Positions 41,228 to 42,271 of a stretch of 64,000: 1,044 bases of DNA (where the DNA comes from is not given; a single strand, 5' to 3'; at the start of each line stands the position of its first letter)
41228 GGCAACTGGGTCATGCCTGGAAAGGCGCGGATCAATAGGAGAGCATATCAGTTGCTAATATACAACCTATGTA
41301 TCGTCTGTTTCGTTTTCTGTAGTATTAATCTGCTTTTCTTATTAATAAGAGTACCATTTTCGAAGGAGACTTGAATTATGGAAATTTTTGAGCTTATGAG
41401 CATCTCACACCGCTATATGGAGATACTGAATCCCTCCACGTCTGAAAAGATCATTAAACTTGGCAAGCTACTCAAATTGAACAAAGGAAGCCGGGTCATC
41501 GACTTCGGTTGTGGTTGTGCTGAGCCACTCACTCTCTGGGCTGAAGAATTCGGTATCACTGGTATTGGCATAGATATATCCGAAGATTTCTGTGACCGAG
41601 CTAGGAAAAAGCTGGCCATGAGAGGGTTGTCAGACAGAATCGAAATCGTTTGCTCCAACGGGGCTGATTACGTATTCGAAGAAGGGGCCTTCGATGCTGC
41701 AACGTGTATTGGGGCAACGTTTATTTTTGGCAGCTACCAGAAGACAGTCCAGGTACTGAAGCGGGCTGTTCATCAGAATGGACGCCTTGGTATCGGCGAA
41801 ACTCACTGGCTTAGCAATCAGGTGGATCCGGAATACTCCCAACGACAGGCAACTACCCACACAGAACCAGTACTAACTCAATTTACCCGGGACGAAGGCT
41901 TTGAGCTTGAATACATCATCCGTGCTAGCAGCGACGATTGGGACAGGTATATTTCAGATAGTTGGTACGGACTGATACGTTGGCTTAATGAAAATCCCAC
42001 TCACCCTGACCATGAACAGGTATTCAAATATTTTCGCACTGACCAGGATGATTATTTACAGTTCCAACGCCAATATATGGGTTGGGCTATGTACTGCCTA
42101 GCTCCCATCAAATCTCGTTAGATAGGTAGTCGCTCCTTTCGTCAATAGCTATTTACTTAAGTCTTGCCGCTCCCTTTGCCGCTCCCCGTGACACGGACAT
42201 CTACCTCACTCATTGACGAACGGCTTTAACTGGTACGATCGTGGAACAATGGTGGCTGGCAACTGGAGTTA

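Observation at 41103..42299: tRNA-Ser-adjacent low-GC methyltransferase cassette bounded by ~46-bp direct repeats that are fossil 3' ends of the paralog family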

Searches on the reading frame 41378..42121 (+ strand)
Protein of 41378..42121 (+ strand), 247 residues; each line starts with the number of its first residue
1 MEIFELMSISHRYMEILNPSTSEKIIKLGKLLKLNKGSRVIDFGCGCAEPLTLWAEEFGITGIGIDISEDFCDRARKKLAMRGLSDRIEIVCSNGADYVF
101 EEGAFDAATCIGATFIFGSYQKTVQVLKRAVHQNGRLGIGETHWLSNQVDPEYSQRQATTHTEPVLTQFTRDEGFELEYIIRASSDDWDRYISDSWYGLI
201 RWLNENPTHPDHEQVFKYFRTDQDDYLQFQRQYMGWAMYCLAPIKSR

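Call 6: search_protein_families(library=pfam, proteins=[window:41378-42121:+], max_evalue=0.01)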
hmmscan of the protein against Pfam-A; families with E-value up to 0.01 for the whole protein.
window:41378-42121:+ (247 aa): 10 families
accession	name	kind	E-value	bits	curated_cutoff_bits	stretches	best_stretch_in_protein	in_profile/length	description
PF13649.12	Methyltransf_25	-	7.8e-13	49.4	27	1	40-135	1-97/97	Methyltransferase domain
PF08241.18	Methyltransf_11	-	5.1e-12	46.7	21.2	1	42-137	2-93/95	Methyltransferase domain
PF02353.26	CMAS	-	1.7e-10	41.1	27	1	21-139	47-164/273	Mycolic acid cyclopropane synthetase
PF13847.12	Methyltransf_31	-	4e-09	36.7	27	1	35-149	2-118/145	Methyltransferase domain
PF01209.24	Ubie_methyltran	-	3.3e-08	33.6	20.1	1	30-143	41-155/233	ubiE/COQ5 methyltransferase family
PF08242.18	Methyltransf_12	-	3e-07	31.5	30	1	41-137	1-98/98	Methyltransferase domain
PF13489.12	Methyltransf_23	-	3.1e-06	27.5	27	1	31-137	16-114/164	Methyltransferase domain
PF01135.25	PCMT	-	6.4e-06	26.5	20.3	1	29-108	66-146/210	Protein-L-isoaspartate(D-aspartate) O-methyltransferase (PCMT)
PF12847.13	Methyltransf_18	-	8.4e-05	23.1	27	1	35-112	13-90/151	Methyltransferase domain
PF07021.18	MetW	-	0.00012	22.2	21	1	34-73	11-50/193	Methionine biosynthesis protein MetW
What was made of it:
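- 41378..42121 (+): YjhP-like class I SAM-dependent methyltransferase, 247 aa, substrate unknown. Pfam (call 6).
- Checked: MT ORF: 41378-42121 (+), 247 aa, is a class I SAM methyltransferase (Pfam Methyltransf_25 E=8e-13, Methyltransf_11 E=5e-12, call 6).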

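Call 10: find_encoding_contigs(protein=window:41378-42121:+, flank=6000, max_places=10)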
Protein window:41378-42121:+ (247 aa): 8 contigs read that carry it; 4 places shown.
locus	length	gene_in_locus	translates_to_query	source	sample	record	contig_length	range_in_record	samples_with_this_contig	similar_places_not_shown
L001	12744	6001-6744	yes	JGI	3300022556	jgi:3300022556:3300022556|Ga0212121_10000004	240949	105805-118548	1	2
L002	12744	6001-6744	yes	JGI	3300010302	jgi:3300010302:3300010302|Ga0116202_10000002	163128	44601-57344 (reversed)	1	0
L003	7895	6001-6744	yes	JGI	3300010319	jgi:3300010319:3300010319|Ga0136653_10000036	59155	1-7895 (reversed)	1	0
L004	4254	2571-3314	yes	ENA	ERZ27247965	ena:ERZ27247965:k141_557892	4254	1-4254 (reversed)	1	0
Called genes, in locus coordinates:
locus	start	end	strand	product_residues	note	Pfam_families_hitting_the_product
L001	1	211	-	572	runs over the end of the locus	PF00682:HMGL-like, PF02436:PYC_OADA, PF13375:RnfC_N (weak), PF00364:Biotin_lipoyl, PF25973:BSH_CzcB (faint)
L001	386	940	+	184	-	PF22784:PTP-SAK (weak), PF22785:Tc-R-P, PF00782:DSPc (weak)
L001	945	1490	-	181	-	-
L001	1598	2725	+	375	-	PF00753:Lactamase_B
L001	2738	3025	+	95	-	PF03992:ABM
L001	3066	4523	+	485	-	PF02629:CoA_binding, PF13380:CoA_binding_2, PF13607:Succ_CoA_lig, PF19045:Ligase_CoA_2 (weak)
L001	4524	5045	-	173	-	-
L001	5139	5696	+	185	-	PF03729:DUF308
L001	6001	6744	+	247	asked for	PF01135:PCMT (weak), PF01209:Ubie_methyltran, PF02353:CMAS, PF13489:Methyltransf_23 (weak), PF13847:Methyltransf_31, PF08241:Methyltransf_11, PF08242:Methyltransf_12 (weak), PF13649:Methyltransf_25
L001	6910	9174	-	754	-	PF12773:DZR (faint), PF13248:Zn_ribbon_3 (weak), PF13240:Zn_Ribbon_1 (weak), PF00041:fn3 (weak), PF16656:Pur_ac_phosph_N (weak), PF00578:AhpC-TSA, PF08534:Redoxin, PF13905:Thioredoxin_8 (weak), +1 more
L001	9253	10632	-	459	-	PF00578:AhpC-TSA, PF08534:Redoxin, PF00085:Thioredoxin, PF13098:Thioredoxin_2 (weak), PF13905:Thioredoxin_8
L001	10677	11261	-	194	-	-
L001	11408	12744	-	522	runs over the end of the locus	PF10571:UPF0547 (faint), PF12773:DZR (faint), PF16655:PhoD_N (faint), PF13905:Thioredoxin_8 (faint), PF00041:fn3 (faint), PF16656:Pur_ac_phosph_N, PF00578:AhpC-TSA, PF08534:Redoxin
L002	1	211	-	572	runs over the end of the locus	PF00682:HMGL-like, PF02436:PYC_OADA, PF13375:RnfC_N (weak), PF00364:Biotin_lipoyl, PF25973:BSH_CzcB (faint)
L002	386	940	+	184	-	PF22784:PTP-SAK (weak), PF22785:Tc-R-P, PF00782:DSPc (weak)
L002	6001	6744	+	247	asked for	PF01135:PCMT (weak), PF01209:Ubie_methyltran, PF02353:CMAS, PF13489:Methyltransf_23 (weak), PF13847:Methyltransf_31, PF08241:Methyltransf_11, PF08242:Methyltransf_12 (weak), PF13649:Methyltransf_25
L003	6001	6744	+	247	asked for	PF01135:PCMT (weak), PF01209:Ubie_methyltran, PF02353:CMAS, PF13489:Methyltransf_23 (weak), PF13847:Methyltransf_31, PF08241:Methyltransf_11, PF08242:Methyltransf_12 (weak), PF13649:Methyltransf_25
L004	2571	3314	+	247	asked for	PF01135:PCMT (weak), PF01209:Ubie_methyltran, PF02353:CMAS, PF13489:Methyltransf_23 (weak), PF13847:Methyltransf_31, PF08241:Methyltransf_11, PF08242:Methyltransf_12 (weak), PF13649:Methyltransf_25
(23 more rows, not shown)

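Call 12: find_homologous_proteins(query=window:41378-42121:+)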
Query window:41378-42121:+ (247 aa): 556 proteins with E <= 0.001 among 687 candidates; the best 120 are listed.
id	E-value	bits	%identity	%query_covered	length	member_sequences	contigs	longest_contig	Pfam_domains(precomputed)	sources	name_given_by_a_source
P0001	1.0e-151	522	89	100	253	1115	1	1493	PF13847.13,PF02353.27,PF13649.13,PF01209.25,PF08241.19,PF08242.19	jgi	jgi:ubiquinone/menaquinone biosynthesis C-methylase UbiE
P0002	2.4e-149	514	89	100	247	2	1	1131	PF13847.13,PF13489.13,PF02353.27,PF13649.13,PF01135.26,PF01209.25,PF08241.19,PF08242.19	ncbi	-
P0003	7.4e-149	512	89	100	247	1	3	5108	PF13847.13,PF13489.13,PF02353.27,PF13649.13,PF01135.26,PF01209.25,PF08241.19,PF08242.19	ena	-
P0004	1.6e-147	508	86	100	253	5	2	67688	PF13847.13,PF13489.13,PF02353.27,PF13649.13,PF01209.25,PF08241.19,PF08242.19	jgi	jgi:ubiquinone/menaquinone biosynthesis C-methylase UbiE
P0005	3.4e-147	507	86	100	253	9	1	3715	PF13847.13,PF13489.13,PF02353.27,PF13649.13,PF01209.25,PF08241.19,PF08242.19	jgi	-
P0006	2.3e-146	504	86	100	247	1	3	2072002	PF13847.13,PF13489.13,PF02353.27,PF13649.13,PF01135.26,PF01209.25,PF08241.19,PF08242.19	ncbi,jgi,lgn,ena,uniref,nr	ncbi:SAM-dependent methyltransferase [Dehalogenimonas etheniformans]|uniref:Class I SAM-dependent me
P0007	2.7e-146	504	85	100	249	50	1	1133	PF13847.13,PF13489.13,PF02353.27,PF13649.13,PF01135.26,PF01209.25,PF08241.19,PF08242.19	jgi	-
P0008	4.8e-146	503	84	100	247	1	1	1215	PF13847.13,PF13489.13,PF02353.27,PF13649.13,PF01135.26,PF01209.25,PF08241.19,PF08242.19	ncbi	-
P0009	1.0e-145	502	86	100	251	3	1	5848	PF13847.13,PF13489.13,PF02353.27,PF13649.13,PF01135.26,PF01209.25,PF08241.19,PF08242.19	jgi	-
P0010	3.0e-145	500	86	99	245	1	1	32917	PF13847.13,PF02353.27,PF13649.13,PF01135.26,PF01209.25,PF08241.19,PF08242.19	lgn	-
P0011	4.3e-145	500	87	100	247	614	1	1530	PF13847.13,PF13489.13,PF02353.27,PF13649.13,PF01135.26,PF01209.25,PF08241.19,PF08242.19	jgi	jgi:ubiquinone/menaquinone biosynthesis C-methylase UbiE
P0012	9.6e-145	499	86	100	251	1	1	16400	PF13847.13,PF13489.13,PF02353.27,PF13649.13,PF01135.26,PF01209.25,PF08241.19,PF08242.19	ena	-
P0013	6.6e-144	496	83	100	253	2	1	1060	PF13847.13,PF13489.13,PF02353.27,PF13649.13,PF01135.26,PF01209.25,PF08241.19,PF08242.19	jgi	jgi:ubiquinone/menaquinone biosynthesis C-methylase UbiE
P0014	7.0e-144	496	84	100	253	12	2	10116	PF13847.13,PF02353.27,PF13649.13,PF01209.25,PF08241.19,PF08242.19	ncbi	-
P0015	8.9e-144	495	83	100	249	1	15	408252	PF13847.13,PF02353.27,PF13649.13,PF01209.25,PF08241.19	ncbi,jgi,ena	-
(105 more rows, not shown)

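Call 15: find_encoding_contigs(protein=P0006, flank=5000, max_places=4)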
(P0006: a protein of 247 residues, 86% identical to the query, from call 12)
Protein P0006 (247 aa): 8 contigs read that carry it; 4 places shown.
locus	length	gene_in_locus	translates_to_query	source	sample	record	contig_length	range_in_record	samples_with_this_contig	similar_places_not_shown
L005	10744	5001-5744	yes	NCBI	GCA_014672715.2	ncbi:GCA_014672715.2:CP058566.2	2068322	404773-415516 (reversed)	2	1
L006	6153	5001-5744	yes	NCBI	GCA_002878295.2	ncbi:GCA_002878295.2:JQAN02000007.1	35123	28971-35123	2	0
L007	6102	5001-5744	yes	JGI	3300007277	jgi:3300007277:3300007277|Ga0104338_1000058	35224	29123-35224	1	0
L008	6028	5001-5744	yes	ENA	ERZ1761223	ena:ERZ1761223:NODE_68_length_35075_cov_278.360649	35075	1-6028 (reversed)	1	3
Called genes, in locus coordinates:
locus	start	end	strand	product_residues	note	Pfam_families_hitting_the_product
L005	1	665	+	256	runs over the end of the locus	PF00290:Trp_syntA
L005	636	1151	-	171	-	-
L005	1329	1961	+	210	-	PF00174:Oxidored_molyb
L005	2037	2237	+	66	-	PF03459:TOBE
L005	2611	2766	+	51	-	PF12106:Colicin_E5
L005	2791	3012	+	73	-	-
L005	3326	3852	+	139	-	PF05598:DUF772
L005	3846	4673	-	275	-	PF06831:H2TH, PF06827:zf-FPG_IleRS (faint)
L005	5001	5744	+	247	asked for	PF01135:PCMT (faint), PF02353:CMAS, PF13489:Methyltransf_23 (weak), PF01209:Ubie_methyltran, PF13847:Methyltransf_31, PF08241:Methyltransf_11, PF08242:Methyltransf_12 (weak), PF13649:Methyltransf_25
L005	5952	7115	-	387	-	PF03916:NrfD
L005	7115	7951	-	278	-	PF12838:Fer4_7, PF13187:Fer4_9 (weak), PF13237:Fer4_10 (weak), PF13247:Fer4_11, PF00037:Fer4 (weak), PF12797:Fer4_2 (weak), PF12837:Fer4_6 (weak), PF13187:Fer4_9 (weak)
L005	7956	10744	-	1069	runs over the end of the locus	-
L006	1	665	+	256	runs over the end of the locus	PF00290:Trp_syntA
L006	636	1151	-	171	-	-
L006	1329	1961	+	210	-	PF00174:Oxidored_molyb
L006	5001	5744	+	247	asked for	PF01135:PCMT (faint), PF02353:CMAS, PF13489:Methyltransf_23 (weak), PF01209:Ubie_methyltran, PF13847:Methyltransf_31, PF08241:Methyltransf_11, PF08242:Methyltransf_12 (weak), PF13649:Methyltransf_25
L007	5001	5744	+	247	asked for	PF01135:PCMT (faint), PF02353:CMAS, PF13489:Methyltransf_23 (weak), PF01209:Ubie_methyltran, PF13847:Methyltransf_31, PF08241:Methyltransf_11, PF08242:Methyltransf_12 (weak), PF13649:Methyltransf_25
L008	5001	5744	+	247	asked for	PF01135:PCMT (faint), PF02353:CMAS, PF13489:Methyltransf_23 (weak), PF01209:Ubie_methyltran, PF13847:Methyltransf_31, PF08241:Methyltransf_11, PF08242:Methyltransf_12 (weak), PF13649:Methyltransf_25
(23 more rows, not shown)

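Call 16: find_encoding_contigs(protein=P0015, flank=5000, max_places=6)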
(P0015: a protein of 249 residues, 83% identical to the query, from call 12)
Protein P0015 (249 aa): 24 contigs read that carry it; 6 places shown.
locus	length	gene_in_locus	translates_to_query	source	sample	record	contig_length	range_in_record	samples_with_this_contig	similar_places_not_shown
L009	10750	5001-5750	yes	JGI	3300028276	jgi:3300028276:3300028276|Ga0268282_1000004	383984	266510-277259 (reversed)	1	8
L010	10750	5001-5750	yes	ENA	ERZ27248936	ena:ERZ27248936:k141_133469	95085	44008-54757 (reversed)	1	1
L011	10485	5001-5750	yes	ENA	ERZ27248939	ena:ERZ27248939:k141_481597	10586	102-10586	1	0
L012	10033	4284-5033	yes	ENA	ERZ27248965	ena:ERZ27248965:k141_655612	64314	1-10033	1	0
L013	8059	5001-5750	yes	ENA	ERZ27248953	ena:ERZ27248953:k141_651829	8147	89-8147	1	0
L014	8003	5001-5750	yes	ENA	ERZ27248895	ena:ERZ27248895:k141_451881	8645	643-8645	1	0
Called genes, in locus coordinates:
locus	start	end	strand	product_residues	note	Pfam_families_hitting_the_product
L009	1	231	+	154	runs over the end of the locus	PF01936:NYN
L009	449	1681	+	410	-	PF02771:Acyl-CoA_dh_N, PF02770:Acyl-CoA_dh_M, PF00441:Acyl-CoA_dh_1, PF08028:Acyl-CoA_dh_2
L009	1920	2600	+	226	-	-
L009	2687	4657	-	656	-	PF26550:Tricorn_2nd (faint), PF07676:PD40 (faint)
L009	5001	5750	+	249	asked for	PF02353:CMAS, PF01209:Ubie_methyltran (weak), PF13847:Methyltransf_31 (weak), PF08241:Methyltransf_11, PF13649:Methyltransf_25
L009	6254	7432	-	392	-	PF01408:GFO_IDH_MocA, PF22725:GFO_IDH_MocA_C3, PF02894:GFO_IDH_MocA_C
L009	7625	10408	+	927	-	PF06863:DUF1254, PF06742:DUF1214, PF06863:DUF1254, PF06742:DUF1214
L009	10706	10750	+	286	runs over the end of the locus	PF00990:GGDEF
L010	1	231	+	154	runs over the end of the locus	PF01936:NYN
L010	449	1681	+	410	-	PF02771:Acyl-CoA_dh_N, PF02770:Acyl-CoA_dh_M, PF00441:Acyl-CoA_dh_1, PF08028:Acyl-CoA_dh_2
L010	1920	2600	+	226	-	-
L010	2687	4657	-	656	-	PF26550:Tricorn_2nd (faint), PF07676:PD40 (faint)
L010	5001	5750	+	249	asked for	PF02353:CMAS, PF01209:Ubie_methyltran (weak), PF13847:Methyltransf_31 (weak), PF08241:Methyltransf_11, PF13649:Methyltransf_25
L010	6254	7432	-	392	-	PF01408:GFO_IDH_MocA, PF22725:GFO_IDH_MocA_C3, PF02894:GFO_IDH_MocA_C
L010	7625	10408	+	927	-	PF06863:DUF1254, PF06742:DUF1214, PF06863:DUF1254, PF06742:DUF1214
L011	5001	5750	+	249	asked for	PF02353:CMAS, PF01209:Ubie_methyltran (weak), PF13847:Methyltransf_31 (weak), PF08241:Methyltransf_11, PF13649:Methyltransf_25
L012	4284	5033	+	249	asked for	PF02353:CMAS, PF01209:Ubie_methyltran (weak), PF13847:Methyltransf_31 (weak), PF08241:Methyltransf_11, PF13649:Methyltransf_25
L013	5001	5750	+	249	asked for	PF02353:CMAS, PF01209:Ubie_methyltran (weak), PF13847:Methyltransf_31 (weak), PF08241:Methyltransf_11, PF13649:Methyltransf_25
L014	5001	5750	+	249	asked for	PF02353:CMAS, PF01209:Ubie_methyltran (weak), PF13847:Methyltransf_31 (weak), PF08241:Methyltransf_11, PF13649:Methyltransf_25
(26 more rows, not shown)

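Call 32: search_protein_families(library=ncbifam, proteins=[window:41378-42121:+], max_evalue=0.01)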
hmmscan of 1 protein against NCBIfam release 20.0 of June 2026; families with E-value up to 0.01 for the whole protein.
window:41378-42121:+ (247 aa): 34 families (the best 25 are shown)
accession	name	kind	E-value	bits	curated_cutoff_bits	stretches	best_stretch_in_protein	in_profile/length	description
NF045667.1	MTase_DVU1556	equivalog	1.3e-11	44.4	155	1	27-179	13-164/213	DVU_1556 family methyltransferase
NF040703.1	cyclopro_CfaB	exception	2.3e-09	36.5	650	1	15-134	138-258/393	C17 cyclopropane fatty acid synthase CfaB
NF041536.1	ArsM_DUF2284_UU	exception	5.1e-09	35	575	1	32-150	72-190/459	arsenite methyltransferase/DUF2284 domain selenoprotein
NF043040.1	corrin_prot_MT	hypoth_equivalog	8.4e-09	35.2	180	1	35-118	39-121/216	corrinoid protein-associated methyltransferase CpaM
NF008686.0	PRK11705.1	equivalog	4.3e-08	32.6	400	1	21-137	152-263/383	cyclopropane fatty acyl phospholipid synthase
TIGR01934.1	MenG_MenH_UbiE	subfamily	1.1e-07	31.5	158.35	1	31-149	34-151/223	ubiquinone/menaquinone biosynthesis methyltransferase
NF001244.0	PRK00216.1-5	equivalog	6.2e-07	29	216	1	30-148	42-162/236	bifunctional demethylmenaquinone methyltransferase/2-methoxy-6-polyprenyl-1,4-benzoquinol methylase UbiE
NF001243.0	PRK00216.1-4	equivalog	8.5e-07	28.5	235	1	30-137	41-149/237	demethylmenaquinone methyltransferase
TIGR02752.1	MenG_heptapren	equivalog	8.7e-07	28.7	419.85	1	30-137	39-147/231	demethylmenaquinone methyltransferase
TIGR04543.1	ketoArg_3Met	equivalog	9.1e-07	28.3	425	1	36-116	149-229/336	2-ketoarginine methyltransferase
NF052510.1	methyltran_MpqE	exception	1.3e-06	27.9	335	1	32-137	42-149/234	methyl-plastoquinone biosynthesis methyltransferase MpqE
TIGR02021.1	BchM-ChlM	equivalog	2.7e-06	27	158.9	1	34-121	52-134/218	magnesium protoporphyrin IX methyltransferase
NF041537.1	ArsM_AhpD_UU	exception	5.2e-06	25.5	510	1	33-156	73-196/345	arsenite methyltransferase/AhpD domain selenoprotein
NF050150.1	RiPP_MTase_ApyS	equivalog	5.4e-06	25.8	400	1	38-96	143-202/323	RiPP biosynthesis methyltransferase ApyS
NF047649.1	MTase_UXPK_star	exception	1.1e-05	24.6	460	1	32-141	73-183/283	methyltransferase/UXPK-star double selenoprotein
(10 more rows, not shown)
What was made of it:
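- On Class I SAM-dependent methyltransferase (YjhP-like): The best is DVU_1556 family, 44 bits against a cut-off of 155 (call 32).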
